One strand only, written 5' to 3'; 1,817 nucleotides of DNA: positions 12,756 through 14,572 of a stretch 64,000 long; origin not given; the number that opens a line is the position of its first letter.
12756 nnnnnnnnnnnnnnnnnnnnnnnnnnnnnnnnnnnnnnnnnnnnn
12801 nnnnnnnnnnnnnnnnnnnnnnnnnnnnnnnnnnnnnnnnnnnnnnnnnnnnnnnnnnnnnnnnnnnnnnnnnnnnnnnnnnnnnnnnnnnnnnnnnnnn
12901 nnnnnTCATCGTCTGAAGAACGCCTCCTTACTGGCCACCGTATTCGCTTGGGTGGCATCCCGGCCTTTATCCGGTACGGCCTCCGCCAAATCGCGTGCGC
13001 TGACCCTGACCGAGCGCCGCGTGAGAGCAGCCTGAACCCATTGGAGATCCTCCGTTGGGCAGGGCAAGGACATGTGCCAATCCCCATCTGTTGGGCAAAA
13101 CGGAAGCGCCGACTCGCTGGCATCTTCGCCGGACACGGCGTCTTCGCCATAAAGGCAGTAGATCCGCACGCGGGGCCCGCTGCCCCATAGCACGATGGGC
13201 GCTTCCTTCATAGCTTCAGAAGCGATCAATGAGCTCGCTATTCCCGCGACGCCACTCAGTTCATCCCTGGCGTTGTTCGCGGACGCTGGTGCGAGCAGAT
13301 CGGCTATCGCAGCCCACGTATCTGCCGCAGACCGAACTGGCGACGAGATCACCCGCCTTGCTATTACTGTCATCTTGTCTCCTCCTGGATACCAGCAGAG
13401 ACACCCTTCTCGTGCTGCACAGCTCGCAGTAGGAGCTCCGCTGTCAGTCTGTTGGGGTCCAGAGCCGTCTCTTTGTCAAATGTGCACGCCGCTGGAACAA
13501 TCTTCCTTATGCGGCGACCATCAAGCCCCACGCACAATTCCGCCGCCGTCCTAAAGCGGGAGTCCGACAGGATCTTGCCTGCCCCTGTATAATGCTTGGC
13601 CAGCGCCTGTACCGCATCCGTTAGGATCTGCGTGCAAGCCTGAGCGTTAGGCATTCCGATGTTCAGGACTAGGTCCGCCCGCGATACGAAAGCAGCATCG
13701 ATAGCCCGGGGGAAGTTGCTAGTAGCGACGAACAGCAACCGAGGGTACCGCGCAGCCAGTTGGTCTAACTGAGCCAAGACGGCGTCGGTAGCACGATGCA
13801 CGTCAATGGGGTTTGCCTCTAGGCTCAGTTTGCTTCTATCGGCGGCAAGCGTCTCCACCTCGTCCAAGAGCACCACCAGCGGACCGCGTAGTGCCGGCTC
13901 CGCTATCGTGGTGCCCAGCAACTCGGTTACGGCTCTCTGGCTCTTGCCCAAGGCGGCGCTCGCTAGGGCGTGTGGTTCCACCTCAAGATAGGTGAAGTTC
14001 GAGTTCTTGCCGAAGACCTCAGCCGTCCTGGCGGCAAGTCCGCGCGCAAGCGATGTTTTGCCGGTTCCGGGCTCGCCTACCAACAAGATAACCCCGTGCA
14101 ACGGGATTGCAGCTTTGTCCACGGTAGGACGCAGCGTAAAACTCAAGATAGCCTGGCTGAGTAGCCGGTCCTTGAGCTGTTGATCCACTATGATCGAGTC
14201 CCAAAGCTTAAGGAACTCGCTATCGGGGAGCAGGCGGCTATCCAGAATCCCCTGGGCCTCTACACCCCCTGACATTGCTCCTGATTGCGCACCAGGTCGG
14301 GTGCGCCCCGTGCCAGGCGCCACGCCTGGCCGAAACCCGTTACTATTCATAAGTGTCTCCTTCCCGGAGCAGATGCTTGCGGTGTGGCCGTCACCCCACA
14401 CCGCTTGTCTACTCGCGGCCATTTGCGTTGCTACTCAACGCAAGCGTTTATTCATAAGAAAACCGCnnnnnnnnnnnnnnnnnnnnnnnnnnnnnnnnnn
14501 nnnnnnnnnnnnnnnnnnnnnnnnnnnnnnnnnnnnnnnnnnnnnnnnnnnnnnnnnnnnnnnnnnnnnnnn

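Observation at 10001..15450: Complete type III CBASS with Cap4 (DUF4297-SAVED) effector and CapH/CapP regulators; gene order is unusual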

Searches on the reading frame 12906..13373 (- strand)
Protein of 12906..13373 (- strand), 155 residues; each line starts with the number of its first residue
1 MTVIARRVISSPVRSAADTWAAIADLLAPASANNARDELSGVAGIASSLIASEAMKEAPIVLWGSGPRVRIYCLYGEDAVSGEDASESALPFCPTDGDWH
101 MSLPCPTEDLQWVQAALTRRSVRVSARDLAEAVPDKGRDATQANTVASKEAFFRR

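Call 3: search_protein_families(library=pfam, proteins=[window:12906-13373:-], max_evalue=0.01)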
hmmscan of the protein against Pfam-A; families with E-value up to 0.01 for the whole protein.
window:12906-13373:- (155 aa): 0 families

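Call 4: search_protein_families(library=padloc, proteins=[window:12906-13373:-], max_evalue=0.01)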
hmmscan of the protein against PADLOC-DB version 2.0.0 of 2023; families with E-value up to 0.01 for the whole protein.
window:12906-13373:- (155 aa): 2 families
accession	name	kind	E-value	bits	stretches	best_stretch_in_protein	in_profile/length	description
PDLC00881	HORMA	-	5.9e-56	186.7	1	1-145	2-146/157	HORMA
PDLC00885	HORMA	-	2.2e-10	38.9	1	5-150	4-150/159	HORMA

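Call 6: search_solved_structures(query=window:12906-13373:-, max_evalue=1, show_alignments=1)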
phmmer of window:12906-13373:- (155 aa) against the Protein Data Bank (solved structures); distinct sequences matched with E-value up to 1: 5.
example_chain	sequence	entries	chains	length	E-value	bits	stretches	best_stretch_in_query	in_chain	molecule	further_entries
6p8p_A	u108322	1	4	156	5.8e-42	146.3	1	2-143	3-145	Uncharacterized protein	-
6p8s_C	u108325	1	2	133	3.3e-40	140.6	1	2-131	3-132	HORMA1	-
1jtd_B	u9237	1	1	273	0.014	18.5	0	37-67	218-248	beta-lactamase inhibitor protein II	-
9t9p_A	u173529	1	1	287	0.017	18.3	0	37-68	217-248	Beta-lactamase inhibitory protein II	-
3qhy_B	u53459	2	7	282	0.019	18.1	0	37-68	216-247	Beta-lactamase inhibitory protein II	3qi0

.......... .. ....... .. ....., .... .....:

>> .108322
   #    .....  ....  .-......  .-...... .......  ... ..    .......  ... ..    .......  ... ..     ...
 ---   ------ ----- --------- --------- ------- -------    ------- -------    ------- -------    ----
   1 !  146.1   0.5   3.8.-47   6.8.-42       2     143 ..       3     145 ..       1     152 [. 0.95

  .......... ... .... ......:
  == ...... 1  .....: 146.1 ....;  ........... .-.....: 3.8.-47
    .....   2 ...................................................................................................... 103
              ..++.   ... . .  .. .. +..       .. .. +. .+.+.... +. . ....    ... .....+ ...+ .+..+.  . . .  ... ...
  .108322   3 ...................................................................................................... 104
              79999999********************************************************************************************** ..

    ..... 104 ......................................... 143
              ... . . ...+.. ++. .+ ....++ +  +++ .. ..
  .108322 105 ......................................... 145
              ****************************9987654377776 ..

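Call 62: search_protein_families(library=ncbifam, proteins=[window:12906-13373:-], max_evalue=0.001)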
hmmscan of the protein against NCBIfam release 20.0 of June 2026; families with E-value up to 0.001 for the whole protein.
window:12906-13373:- (155 aa): 0 families

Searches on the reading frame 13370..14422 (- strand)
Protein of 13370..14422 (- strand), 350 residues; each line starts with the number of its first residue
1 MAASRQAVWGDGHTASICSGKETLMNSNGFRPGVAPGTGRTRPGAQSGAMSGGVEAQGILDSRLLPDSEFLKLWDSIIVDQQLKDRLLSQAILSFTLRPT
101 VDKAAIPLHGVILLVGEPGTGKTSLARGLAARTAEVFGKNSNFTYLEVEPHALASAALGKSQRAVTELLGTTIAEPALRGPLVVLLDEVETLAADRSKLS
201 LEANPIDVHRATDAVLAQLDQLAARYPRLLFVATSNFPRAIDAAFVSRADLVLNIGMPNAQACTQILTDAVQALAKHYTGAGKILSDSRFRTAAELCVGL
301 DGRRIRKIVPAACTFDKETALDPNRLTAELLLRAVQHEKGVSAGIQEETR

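Call 3: search_protein_families(library=pfam, proteins=[window:13370-14422:-], max_evalue=0.01)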
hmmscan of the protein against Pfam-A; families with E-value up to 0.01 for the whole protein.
window:13370-14422:- (350 aa): 10 families
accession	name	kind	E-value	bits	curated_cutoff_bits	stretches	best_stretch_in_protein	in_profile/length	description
PF00004.35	AAA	-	9.1e-18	65.4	21.2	1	112-256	1-130/131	ATPase family associated with various cellular activities (AAA)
PF07728.20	AAA_5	-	5.1e-07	30.2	22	1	112-248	2-138/139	AAA domain (dynein-related subfamily)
PF13191.12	AAA_16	-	1.8e-05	25.8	32.6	1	99-224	14-129/167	AAA ATPase domain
PF13481.12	AAA_25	-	1.9e-05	24.8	27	1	101-146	25-78/195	AAA domain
PF13401.12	AAA_22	-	2.5e-05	25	27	1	110-192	6-96/130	AAA domain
PF20720.3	nSTAND3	-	0.00017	21.8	27.2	1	109-139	17-44/155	Novel STAND NTPase 3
PF13238.12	AAA_18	-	0.00092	20.1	29.4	1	112-154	1-41/128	AAA domain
PF06745.19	ATPase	-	0.0011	18.8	26.6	1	106-155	16-65/231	KaiC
PF13671.12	AAA_33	-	0.0022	18.7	27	1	111-207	1-96/143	AAA domain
PF13521.12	AAA_28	-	0.0082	16.8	27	0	112-136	2-27/164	AAA domain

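Call 4: search_protein_families(library=padloc, proteins=[window:13370-14422:-], max_evalue=0.01)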
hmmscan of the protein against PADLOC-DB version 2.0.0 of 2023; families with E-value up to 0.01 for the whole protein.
window:13370-14422:- (350 aa): 8 families
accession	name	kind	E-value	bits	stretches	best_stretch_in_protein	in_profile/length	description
PDLC00915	TRIP13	-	6.6e-131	434.2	1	56-340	10-293/302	TRIP13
PDLC02196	IetA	-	2.7e-15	54.7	1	79-329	93-317/374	-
PDLC04232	IetA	-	7.4e-13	46.6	1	111-282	118-270/330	-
PDLC00914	TRIP13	-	3.2e-12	44.5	1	111-276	73-236/302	TRIP13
PDLC02195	IetA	-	2.7e-10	38.1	1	88-276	116-285/395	-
PDLC04231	IetA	-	3.7e-05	21.7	1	111-260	119-249/262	-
PDLC04140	mad8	-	4.5e-05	21.1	1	106-292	24-150/314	mads_8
PDLC02496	BrxF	-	0.00046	18.3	0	100-192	12-96/158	BrxF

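Call 54: search_solved_structures(query=window:13370-14350:-, max_evalue=1e-10, show_alignments=0)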
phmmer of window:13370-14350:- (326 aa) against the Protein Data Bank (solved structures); distinct sequences matched with E-value up to 1e-10: 62 (the best 60 are shown).
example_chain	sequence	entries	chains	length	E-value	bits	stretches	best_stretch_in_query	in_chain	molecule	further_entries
4xgu_A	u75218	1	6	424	5.5e-29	104.5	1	34-252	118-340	Putative pachytene checkpoint protein 2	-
6lk0_A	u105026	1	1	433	1.7e-28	102.9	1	39-252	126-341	Pachytene checkpoint protein 2 homolog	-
5vq9_D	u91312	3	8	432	4.5e-28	101.5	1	39-252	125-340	Pachytene checkpoint protein 2 homolog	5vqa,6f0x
7l9p_A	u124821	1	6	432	4.5e-28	101.5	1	39-252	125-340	Pachytene checkpoint protein 2 homolog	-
5wc2_A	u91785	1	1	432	1.2e-27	100.1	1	39-252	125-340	Pachytene checkpoint protein 2 homolog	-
7wd3_A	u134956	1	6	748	3.9e-18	68.9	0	49-249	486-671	ATPase family gene 2 protein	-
7nku_A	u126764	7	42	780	4.4e-18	68.7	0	49-249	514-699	ATPase family gene 2 protein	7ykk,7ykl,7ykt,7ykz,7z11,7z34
8rhn_K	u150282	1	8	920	2.1e-17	66.5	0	74-250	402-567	ATPase family gene 2 protein homolog A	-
7wbb_A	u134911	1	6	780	3e-17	65.9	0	49-249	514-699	AFG2 isoform 1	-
6oaa_B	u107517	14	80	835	5.1e-17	65.2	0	83-243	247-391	Cell division control protein 48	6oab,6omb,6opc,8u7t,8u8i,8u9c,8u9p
8dar_A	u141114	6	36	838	5.1e-17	65.2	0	83-243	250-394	Cell division control protein 48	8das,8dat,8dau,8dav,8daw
9lgo_A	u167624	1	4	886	1.2e-16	63.9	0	74-250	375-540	ATPase family gene 2 protein homolog A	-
6oa9_A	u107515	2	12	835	1.3e-16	63.8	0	83-243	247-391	Cell division control protein 48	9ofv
6chs_H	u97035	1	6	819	3.4e-15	59.2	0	83-243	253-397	Putative cell division control protein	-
5vc7_A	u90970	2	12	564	5.2e-15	58.6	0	57-243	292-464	VCP-like ATPase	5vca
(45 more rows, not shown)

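Call 62: search_protein_families(library=ncbifam, proteins=[window:13370-14350:-], max_evalue=0.001)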
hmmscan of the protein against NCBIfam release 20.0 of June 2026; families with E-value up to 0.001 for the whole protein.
window:13370-14350:- (326 aa): 12 families
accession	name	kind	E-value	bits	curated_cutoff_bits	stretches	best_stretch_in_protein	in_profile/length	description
NF042959.1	IteA_antiphage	equivalog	7.6e-13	48.3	510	1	53-285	94-297/367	anti-phage ATPase IteA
NF003069.1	PRK03992.1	subfamily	2.9e-12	46.4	500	1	84-247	165-315/379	proteasome-activating nucleotidase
TIGR01242.2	TIGR01242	subfamily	4.3e-12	45.7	500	1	85-291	149-334/362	proteasome-activating nucleotidase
NF047747.1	PrtsmActNtasePan2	equivalog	1.1e-09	38.1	700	1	79-244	179-332/397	proteasome-activating nucleotidase Pan2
TIGR01243.1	CDC48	subfamily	2e-09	36.3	802.65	1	83-243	486-631/733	CDC48 family AAA ATPase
NF041006.2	cell_div_CdvC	equivalog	3e-08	33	650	1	59-288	110-318/370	cell division protein CdvC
NF047748.1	PrtsmActNtasePan1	equivalog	1.6e-07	30.7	750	1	82-244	179-329/405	proteasome-activating nucleotidase Pan1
TIGR03689.1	pup_AAA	equivalog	7.3e-07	28.3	504.75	1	88-247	219-378/512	proteasome ATPase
TIGR01241.2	FtsH_fam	equivalog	0.00045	19.1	600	0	86-123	197-233/598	ATP-dependent zinc metalloprotease FtsH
NF047784.1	MadB_ATPase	equivalog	0.00048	19.4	475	0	156-248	138-223/298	MadB family AAA-type ATPase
NF008004.0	PRK10733.1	equivalog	0.00056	18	1008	1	87-244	187-332/644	ATP-dependent zinc metalloprotease FtsH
NF038214.1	IS21_help_AAA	equivalog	0.00071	19.3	200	0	87-131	92-135/232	IS21-like element helper ATPase IstB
